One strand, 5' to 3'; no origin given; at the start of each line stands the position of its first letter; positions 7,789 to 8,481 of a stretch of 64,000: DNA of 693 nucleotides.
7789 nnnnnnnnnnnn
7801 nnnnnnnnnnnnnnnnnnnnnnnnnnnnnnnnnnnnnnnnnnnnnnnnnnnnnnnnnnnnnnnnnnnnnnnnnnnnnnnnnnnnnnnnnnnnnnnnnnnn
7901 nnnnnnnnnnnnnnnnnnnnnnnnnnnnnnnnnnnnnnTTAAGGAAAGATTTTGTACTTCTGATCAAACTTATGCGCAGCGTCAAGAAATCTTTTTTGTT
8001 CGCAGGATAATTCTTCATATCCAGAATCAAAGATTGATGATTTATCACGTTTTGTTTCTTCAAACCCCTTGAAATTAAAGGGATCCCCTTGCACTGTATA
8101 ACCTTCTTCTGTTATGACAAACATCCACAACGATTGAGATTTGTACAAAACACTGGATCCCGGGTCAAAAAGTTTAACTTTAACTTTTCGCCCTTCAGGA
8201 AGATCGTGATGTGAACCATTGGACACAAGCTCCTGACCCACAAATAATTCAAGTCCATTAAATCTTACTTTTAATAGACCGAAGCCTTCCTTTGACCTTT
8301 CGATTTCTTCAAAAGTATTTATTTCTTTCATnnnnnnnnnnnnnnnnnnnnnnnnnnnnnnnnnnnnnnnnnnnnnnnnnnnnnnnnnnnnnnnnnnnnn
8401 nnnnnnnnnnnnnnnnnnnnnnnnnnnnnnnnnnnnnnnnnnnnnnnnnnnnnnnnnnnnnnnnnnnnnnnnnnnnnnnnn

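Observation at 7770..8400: Identical 32-nt motif with embedded palindrome in the 5' leaders of two unrelated small genes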

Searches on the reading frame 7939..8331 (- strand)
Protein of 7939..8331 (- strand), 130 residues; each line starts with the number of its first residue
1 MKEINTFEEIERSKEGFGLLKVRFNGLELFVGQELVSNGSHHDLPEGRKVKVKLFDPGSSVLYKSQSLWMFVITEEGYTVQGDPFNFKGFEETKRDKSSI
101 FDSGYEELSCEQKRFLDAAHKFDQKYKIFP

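Call 5: search_protein_families(library=pfam, proteins=[window:7939-8331:-], max_evalue=1)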
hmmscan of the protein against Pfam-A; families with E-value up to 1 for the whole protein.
window:7939-8331:- (130 aa): 0 families

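Call 11: find_homologous_proteins(query=window:7939-8331:-, max_evalue=0.001)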
Query window:7939-8331:- (130 aa): 3 proteins with E <= 0.001 among 16 candidates.
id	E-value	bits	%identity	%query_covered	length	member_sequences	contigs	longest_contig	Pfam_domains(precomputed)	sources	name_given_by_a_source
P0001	6.2e-81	287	100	100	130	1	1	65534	-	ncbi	-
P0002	1.8e-57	211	76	98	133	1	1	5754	-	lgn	-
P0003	3.7e-48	181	70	98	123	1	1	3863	-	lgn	-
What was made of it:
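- Tried and rejected: Gene-2 homologues number only two (call 11).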

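Call 12: find_encoding_contigs(protein=P0002, flank=5000)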
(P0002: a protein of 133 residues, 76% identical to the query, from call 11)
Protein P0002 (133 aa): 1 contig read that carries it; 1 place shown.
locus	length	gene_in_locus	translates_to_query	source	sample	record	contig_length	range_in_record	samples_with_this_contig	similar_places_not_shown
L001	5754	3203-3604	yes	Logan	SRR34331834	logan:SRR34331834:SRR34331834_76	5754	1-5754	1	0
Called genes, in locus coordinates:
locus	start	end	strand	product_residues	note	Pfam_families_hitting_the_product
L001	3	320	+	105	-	?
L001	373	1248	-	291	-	PF01149:Fapy_DNA_glyco, PF06831:H2TH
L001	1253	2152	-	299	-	-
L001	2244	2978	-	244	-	PF01978:TrmB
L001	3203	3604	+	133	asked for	-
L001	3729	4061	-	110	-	PF01934:HepT-like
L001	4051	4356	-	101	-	PF01909:NTP_transf_2, PF18765:Polbeta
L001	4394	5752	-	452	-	?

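Call 13: find_encoding_contigs(protein=P0003, flank=5000)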
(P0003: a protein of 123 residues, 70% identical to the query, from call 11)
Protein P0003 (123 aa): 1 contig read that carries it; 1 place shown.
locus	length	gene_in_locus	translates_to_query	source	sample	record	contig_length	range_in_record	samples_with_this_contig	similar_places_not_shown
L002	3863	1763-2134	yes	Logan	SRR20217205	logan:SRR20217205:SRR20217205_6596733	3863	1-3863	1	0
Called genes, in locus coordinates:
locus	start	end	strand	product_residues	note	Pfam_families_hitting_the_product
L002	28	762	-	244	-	PF01978:TrmB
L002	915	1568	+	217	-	-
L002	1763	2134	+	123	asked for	-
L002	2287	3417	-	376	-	PF01637:ATPase_2 (weak), PF13173:AAA_14, PF13401:AAA_22 (faint), PF13635:DUF4143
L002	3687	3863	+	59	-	?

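Call 14: find_encoding_contigs(protein=P0001, flank=10000)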
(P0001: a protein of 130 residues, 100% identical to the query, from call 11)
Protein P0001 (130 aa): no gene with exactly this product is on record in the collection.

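Call 62: search_protein_families(library=ncbifam, proteins=[window:7939-8331:-], max_evalue=0.1)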
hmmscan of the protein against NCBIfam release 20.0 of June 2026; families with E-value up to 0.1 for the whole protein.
window:7939-8331:- (130 aa): 0 families
